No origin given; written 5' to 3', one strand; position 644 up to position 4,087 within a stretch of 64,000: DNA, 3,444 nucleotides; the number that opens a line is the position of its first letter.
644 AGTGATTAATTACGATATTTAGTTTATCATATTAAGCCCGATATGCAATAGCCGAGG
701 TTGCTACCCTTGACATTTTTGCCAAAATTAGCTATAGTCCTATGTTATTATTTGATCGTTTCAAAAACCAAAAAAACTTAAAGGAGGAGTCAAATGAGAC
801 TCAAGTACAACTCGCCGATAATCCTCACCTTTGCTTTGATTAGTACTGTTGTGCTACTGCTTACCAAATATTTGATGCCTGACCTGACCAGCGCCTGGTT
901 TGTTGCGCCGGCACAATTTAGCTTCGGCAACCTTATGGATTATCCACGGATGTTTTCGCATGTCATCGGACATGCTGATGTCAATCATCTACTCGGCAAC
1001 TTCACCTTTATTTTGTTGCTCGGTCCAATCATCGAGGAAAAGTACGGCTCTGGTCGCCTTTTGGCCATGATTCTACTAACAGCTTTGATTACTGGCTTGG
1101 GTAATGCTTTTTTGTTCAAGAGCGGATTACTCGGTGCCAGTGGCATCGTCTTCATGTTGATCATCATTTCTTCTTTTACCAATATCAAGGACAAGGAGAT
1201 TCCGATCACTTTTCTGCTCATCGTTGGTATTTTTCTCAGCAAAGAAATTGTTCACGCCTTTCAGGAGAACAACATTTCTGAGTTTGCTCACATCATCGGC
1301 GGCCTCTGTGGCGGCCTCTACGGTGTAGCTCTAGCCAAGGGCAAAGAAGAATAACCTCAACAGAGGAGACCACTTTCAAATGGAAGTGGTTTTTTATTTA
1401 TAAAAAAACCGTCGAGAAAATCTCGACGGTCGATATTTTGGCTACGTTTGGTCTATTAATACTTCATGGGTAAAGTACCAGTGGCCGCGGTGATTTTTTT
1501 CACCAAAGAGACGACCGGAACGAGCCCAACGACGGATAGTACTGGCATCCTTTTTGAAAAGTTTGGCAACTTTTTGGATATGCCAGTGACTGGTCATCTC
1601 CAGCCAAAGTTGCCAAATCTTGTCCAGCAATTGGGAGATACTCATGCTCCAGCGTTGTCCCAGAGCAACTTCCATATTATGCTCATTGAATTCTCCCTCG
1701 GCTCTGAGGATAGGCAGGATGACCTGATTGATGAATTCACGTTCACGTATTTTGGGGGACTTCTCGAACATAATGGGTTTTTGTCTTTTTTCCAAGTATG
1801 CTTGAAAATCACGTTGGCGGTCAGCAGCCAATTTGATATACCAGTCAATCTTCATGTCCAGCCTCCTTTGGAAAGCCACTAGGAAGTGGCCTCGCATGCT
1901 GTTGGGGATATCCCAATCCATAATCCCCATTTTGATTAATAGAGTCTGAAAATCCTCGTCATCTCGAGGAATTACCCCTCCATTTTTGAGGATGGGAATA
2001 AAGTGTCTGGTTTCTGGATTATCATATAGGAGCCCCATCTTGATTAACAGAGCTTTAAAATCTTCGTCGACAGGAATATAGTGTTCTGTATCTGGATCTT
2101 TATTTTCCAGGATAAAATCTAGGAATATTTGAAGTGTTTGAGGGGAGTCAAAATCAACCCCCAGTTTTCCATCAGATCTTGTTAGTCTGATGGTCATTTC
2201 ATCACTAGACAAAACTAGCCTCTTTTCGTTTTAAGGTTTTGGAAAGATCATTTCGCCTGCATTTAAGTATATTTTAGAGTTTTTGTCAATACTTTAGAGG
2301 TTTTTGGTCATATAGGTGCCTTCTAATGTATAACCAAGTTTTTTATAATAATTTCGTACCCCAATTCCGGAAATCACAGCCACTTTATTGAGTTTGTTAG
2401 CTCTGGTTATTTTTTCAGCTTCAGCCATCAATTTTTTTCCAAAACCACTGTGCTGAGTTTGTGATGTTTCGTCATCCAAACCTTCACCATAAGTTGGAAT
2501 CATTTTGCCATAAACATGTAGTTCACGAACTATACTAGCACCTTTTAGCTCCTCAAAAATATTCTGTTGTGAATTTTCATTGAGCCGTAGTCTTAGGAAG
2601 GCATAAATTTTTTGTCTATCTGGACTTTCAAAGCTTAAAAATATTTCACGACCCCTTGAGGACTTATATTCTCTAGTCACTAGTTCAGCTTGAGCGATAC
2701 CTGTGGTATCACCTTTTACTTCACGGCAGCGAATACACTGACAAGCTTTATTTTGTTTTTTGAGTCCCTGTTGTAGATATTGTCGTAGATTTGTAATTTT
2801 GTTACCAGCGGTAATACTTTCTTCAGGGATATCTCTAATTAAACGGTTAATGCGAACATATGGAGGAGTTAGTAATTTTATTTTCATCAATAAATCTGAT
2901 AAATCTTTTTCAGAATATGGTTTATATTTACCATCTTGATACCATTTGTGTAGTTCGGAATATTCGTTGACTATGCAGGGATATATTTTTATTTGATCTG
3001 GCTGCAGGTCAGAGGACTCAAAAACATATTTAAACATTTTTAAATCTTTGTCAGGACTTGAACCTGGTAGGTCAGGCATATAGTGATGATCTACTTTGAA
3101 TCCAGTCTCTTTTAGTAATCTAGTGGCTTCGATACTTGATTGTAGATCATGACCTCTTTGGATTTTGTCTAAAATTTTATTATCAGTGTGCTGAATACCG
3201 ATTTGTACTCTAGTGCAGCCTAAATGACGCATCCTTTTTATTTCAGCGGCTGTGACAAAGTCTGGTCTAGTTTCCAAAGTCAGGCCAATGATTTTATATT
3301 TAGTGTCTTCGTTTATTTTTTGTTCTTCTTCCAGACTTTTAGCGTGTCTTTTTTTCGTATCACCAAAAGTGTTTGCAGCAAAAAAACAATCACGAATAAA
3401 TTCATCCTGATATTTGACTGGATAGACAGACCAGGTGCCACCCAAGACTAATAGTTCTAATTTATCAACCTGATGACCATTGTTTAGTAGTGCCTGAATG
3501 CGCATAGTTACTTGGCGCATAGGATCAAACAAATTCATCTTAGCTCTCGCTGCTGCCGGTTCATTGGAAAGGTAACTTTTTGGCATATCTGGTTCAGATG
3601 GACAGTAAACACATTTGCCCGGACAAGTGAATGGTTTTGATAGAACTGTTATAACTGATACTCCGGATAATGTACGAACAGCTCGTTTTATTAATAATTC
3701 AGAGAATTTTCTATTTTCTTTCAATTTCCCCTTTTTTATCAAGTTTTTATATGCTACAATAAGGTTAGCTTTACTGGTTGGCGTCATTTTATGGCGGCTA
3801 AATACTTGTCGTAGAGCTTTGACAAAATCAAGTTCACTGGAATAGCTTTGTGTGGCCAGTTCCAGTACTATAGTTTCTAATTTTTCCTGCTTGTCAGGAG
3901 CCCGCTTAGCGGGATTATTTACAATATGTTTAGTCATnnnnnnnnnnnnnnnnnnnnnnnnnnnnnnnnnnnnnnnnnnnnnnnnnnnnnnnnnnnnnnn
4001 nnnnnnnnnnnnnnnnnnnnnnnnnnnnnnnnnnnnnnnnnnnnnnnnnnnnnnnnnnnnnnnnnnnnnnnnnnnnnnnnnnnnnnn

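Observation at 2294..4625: Divergent, start-overlapping Elp3 (radical-SAM/GNAT) and Trm9-like methyltransferase pair - a possible complete bacterial (m)cm5U34-type tRNA wobble-modification module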

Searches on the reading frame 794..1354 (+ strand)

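Call 3: search_protein_families(library=pfam, proteins=[window:794-1354:+], max_evalue=0.01)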
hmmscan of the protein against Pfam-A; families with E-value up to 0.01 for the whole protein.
window:794-1354:+ (186 aa): 1 family
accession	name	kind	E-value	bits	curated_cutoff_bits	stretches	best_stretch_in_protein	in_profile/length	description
PF01694.28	Rhomboid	-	6.1e-18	65.8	22.6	1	52-181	6-141/143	Rhomboid domain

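Call 4: search_protein_families(library=ncbifam, proteins=[window:794-1354:+], max_evalue=0.01)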
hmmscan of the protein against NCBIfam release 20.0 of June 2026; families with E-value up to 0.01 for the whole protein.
window:794-1354:+ (186 aa): 3 families
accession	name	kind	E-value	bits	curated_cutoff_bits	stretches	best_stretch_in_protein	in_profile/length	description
TIGR04239.1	rhombo_GlpG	equivalog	1.7e-12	47.6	250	1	7-179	94-267/271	rhomboid family intramembrane serine protease GlpG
NF008155.0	PRK10907.1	equivalog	4.5e-10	39.3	335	1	7-167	94-255/276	rhomboid family intramembrane serine protease GlpG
TIGR03902.1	rhom_GG_sort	equivalog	4.2e-09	36.5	84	1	52-169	18-134/154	rhombosortase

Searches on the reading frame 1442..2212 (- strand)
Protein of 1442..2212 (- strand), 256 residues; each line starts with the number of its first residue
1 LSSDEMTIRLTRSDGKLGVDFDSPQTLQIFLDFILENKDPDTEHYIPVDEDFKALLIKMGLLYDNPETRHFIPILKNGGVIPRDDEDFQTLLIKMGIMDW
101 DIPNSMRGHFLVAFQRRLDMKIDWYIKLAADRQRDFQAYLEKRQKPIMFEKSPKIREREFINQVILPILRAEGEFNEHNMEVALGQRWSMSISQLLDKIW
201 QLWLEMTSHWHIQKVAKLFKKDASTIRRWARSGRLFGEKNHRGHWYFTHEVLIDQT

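Call 3: search_protein_families(library=pfam, proteins=[window:1442-2212:-], max_evalue=0.01)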
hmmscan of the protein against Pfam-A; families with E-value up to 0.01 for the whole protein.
window:1442-2212:- (256 aa): 3 families
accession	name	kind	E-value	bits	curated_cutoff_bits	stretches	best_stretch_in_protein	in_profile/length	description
PF12728.13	HTH_17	-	1.3e-06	29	27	1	212-252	4-43/51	Helix-turn-helix domain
PF13411.12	MerR_1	-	0.00047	20.6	21.6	1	212-250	3-41/69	MerR HTH family regulatory protein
PF00376.29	MerR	-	0.0035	17.6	28.2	1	212-247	2-38/38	MerR family regulatory protein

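Call 4: search_protein_families(library=ncbifam, proteins=[window:1442-2212:-], max_evalue=0.01)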
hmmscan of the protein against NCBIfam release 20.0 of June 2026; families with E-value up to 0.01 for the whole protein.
window:1442-2212:- (256 aa): 1 family
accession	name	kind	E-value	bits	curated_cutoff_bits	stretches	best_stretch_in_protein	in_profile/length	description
NF033787.1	HTH_BldC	subfamily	2.8e-05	23.9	77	1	213-236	6-29/49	BldC family transcriptional regulator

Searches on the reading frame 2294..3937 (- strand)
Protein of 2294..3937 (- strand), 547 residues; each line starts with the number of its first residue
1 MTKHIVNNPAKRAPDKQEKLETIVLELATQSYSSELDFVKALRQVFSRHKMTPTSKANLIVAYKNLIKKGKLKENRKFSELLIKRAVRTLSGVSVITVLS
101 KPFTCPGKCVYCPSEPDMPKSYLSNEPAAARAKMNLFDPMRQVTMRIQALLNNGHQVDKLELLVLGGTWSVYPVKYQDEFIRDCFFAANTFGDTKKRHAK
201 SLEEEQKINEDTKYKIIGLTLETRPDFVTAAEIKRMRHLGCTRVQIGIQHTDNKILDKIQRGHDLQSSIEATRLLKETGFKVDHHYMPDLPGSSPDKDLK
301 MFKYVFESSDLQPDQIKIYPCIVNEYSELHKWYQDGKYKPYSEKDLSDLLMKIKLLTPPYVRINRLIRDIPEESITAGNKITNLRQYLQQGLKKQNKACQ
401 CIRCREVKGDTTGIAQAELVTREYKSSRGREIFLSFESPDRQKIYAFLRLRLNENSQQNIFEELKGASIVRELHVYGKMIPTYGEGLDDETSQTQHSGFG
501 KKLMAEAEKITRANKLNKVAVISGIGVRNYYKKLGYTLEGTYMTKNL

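Call 3: search_protein_families(library=pfam, proteins=[window:2294-3937:-], max_evalue=0.01)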
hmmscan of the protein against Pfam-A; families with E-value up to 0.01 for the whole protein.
window:2294-3937:- (547 aa): 3 families
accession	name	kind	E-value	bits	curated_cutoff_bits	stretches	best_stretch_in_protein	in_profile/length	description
PF16199.10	Radical_SAM_C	-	2.3e-20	72.9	31.9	1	313-392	1-83/85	Radical_SAM C-terminal domain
PF04055.27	Radical_SAM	-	6.2e-13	49.7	29.5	1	104-291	6-152/166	Radical SAM superfamily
PF13673.13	Acetyltransf_10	-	0.0076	16.7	23.6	0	493-537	62-108/128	Acetyltransferase (GNAT) domain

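Call 4: search_protein_families(library=ncbifam, proteins=[window:2294-3937:-], max_evalue=0.01)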
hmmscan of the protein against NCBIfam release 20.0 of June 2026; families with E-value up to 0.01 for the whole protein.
window:2294-3937:- (547 aa): 28 families (the best 25 are shown)
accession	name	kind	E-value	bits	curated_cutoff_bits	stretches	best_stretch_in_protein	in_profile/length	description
TIGR01211.1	ELP3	subfamily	6.5e-161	536.4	350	1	55-547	28-522/522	tRNA uridine(34) 5-carboxymethylaminomethyl modification radical SAM/GNAT enzyme Elp3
TIGR01212.1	TIGR01212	equivalog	1.8e-22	79.8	180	1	214-386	107-280/302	tRNA modification radical SAM protein MnmL/YtqA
TIGR03994.1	rSAM_HemZ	equivalog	5.4e-11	42.2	321.4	1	218-347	174-300/401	coproporphyrinogen dehydrogenase HemZ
TIGR00539.1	hemN_rel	equivalog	1.1e-09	37.9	205.4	1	216-333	86-201/361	radical SAM family heme chaperone HemW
TIGR04013.1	B12_SAM_MJ_1487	hypoth_equivalog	4.3e-09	35.7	251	1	222-300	246-325/382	TIGR04013 family B12-binding domain/radical SAM domain-containing protein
NF004567.0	PRK05904.1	equivalog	2.7e-08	33.4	355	1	217-292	90-166/353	coproporphyrinogen III oxidase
NF006060.0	PRK08207.1-3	equivalog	3.2e-07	29.5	653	1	219-350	243-374/477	coproporphyrinogen III oxidase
NF006067.1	PRK08208.1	equivalog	4.3e-07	29.2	380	1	214-332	122-238/427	STM4012 family radical SAM protein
NF005133.0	PRK06582.1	equivalog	1.8e-06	27.2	597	1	216-338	97-216/390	coproporphyrinogen III oxidase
TIGR03471.1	HpnJ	equivalog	1.4e-05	24.2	577.6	1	180-306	245-363/472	hopanoid biosynthesis associated radical SAM protein HpnJ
TIGR02026.1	BchE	equivalog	4.1e-05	22.6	481.35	1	219-358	274-413/497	magnesium-protoporphyrin IX monomethyl ester anaerobic oxidative cyclase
TIGR01210.1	TIGR01210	equivalog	4.2e-05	22.9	212.15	1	215-340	102-229/313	archaeosine biosynthesis radical SAM protein RaSEA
NF040546.1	rSAM_CUAEP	equivalog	5e-05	22.2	500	1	232-306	265-339/468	CUAEP/CCAEP-tail radical SAM (seleno)protein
TIGR03975.1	rSAM_ocin_1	subfamily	7.8e-05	21.4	281.85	1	228-314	350-436/606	RiPP maturation radical SAM C-methyltransferase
TIGR00538.1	hemN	equivalog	8.5e-05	21.5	324.95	1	217-320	138-239/454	oxygen-independent coproporphyrinogen III oxidase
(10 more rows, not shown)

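Call 6: search_solved_structures(query=window:2294-3937:-, max_evalue=0.001, show_alignments=1)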
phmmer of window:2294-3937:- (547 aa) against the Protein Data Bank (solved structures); distinct sequences matched with E-value up to 0.001: 9.
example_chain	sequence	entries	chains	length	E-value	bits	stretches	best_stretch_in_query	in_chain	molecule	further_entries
6iaz_A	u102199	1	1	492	1.9e-114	386.5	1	66-547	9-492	Histone acetyltransferase, ELP3 family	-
6ia8_A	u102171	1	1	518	3e-114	385.8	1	68-547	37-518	Histone acetyltransferase, ELP3 family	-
5l7j_A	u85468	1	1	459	4.6e-114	385.2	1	84-547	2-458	ELP3 family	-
6iad_A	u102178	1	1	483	5.3e-114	385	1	76-547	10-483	Histone acetyltransferase, ELP3 family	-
5l7l_A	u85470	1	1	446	4.4e-106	358.9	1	84-547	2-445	ELP3 family, ELP3 family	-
6ia6_A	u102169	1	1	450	1.5e-105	357.2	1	83-547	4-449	ELP3 family, ELP3 family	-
8ptx_C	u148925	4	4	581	2.1e-98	333.5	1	83-546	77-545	Elongator complex protein 3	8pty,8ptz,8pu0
8avg_C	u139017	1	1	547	1.8e-97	330.5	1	84-546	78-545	Elongator complex protein 3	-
6qk7_C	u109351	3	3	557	7.1e-94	318.6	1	82-546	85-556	Elongator complex protein 3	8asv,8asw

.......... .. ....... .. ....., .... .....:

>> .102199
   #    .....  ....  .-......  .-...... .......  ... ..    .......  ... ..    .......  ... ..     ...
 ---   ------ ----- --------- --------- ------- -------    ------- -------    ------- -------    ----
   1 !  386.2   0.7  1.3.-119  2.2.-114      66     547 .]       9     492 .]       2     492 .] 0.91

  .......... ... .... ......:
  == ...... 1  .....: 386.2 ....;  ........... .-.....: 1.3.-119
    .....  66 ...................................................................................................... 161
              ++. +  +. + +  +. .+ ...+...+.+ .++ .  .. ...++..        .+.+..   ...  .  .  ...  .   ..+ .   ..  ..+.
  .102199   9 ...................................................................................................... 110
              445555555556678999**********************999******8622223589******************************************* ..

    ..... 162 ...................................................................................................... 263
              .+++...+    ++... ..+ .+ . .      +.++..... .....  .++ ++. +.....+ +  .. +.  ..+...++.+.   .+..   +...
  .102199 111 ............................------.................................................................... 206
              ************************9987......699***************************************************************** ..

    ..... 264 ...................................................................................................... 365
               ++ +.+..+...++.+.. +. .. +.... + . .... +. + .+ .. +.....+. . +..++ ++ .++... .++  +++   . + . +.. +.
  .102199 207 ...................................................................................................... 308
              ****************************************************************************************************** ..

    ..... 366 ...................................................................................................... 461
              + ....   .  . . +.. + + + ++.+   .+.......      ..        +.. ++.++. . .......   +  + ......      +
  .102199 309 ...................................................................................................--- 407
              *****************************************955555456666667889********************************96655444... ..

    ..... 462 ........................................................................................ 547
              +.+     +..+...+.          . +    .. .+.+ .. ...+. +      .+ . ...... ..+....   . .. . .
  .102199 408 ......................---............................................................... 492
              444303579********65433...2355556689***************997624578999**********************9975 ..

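Call 12: find_related_loci(query=window:2294-3937:-, collection=genome_contigs, flank=5000)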
Query window:2294-3937:- (547 aa) in genome_contigs; peptide patterns used: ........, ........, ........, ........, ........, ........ (x = any residue, [..] = any of these).
99 stretches matched a pattern; 49 encode a relative of the query (tblastn E <= 1e-3); 49 distinct loci.
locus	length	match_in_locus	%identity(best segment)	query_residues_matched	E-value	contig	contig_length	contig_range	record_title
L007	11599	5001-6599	76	16-547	0e+0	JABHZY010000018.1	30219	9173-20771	MAG: Candidatus Komeilibacteria bacterium isolate SI047_bin95 k141_919387, whole genome shotgun sequence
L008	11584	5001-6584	76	15-547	0e+0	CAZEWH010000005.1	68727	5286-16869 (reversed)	MAG TPA_asm: uncultured Gammaproteobacteria bacterium isolate SRP077602_co5_241 genome assembly, contig: NODE_1730_lengt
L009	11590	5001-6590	74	16-547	0e+0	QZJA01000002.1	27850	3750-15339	MAG: Candidatus Parcubacteria bacterium isolate SURF_51 contig-100_2563_length_27850_read_count_3292796, whole genome sh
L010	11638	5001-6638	70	5-547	0e+0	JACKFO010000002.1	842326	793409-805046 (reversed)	MAG: Candidatus Nomurabacteria bacterium isolate HK-STAS-PATE-4 HK-STAS-PATE-4_2, whole genome shotgun sequence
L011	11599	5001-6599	74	15-547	0e+0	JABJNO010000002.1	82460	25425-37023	MAG: Candidatus Parcubacteria bacterium isolate SI075_bin20 k141_389399, whole genome shotgun sequence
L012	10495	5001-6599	71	20-547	0e+0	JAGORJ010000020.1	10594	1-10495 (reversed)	Patescibacteria group bacterium isolate Gw_Eff_bin_26 Gw_Eff_16136_length_10594_cov_7.425337, whole genome shotgun seque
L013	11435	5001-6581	71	21-547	0e+0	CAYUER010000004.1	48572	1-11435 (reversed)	MAG TPA_asm: uncultured Gammaproteobacteria bacterium isolate SRP342105_co2_115 genome assembly, contig: NODE_655_length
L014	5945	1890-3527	69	20-547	0e+0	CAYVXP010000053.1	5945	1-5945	MAG TPA_asm: uncultured Gammaproteobacteria bacterium isolate SRP272421_co2_156 genome assembly, contig: NODE_54765_leng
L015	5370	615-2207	71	20-547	0e+0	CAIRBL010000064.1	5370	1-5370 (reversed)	uncultured bacterium isolate LaPlata-b_bin-0293 genome assembly, contig: bin-0293:064/105, whole genome shotgun sequence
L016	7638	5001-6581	70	21-547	0e+0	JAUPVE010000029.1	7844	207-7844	MAG: Patescibacteria group bacterium isolate erpe_2018_sw_27hr_WHONDRS-SW48-000094_A_bin.34 scaffold_2068, whole genome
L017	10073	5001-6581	70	21-547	0e+0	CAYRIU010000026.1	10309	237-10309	MAG TPA_asm: uncultured Gammaproteobacteria bacterium isolate SRP135725_co2_189 genome assembly, contig: k141_3150992, w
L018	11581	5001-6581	71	21-547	0e+0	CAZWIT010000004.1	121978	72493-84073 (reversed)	MAG TPA_asm: uncultured Gammaproteobacteria bacterium isolate SRP300315_co1_55 genome assembly, contig: NODE_66_length_1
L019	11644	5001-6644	70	20-547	0e+0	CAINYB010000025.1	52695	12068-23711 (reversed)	uncultured bacterium isolate LaPlata-7m-a_bin-459 genome assembly, contig: bin-459:25/28, whole genome shotgun sequence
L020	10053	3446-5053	70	20-547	0e+0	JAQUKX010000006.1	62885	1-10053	MAG: Patescibacteria group bacterium isolate STD1_117 NODE_911_length_62885_cov_3.907390_Sandtown_D1, whole genome shotg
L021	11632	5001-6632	67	17-547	0e+0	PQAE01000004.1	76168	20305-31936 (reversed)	MAG: Parcubacteria group bacterium isolate FeB_17 contig_2969, whole genome shotgun sequence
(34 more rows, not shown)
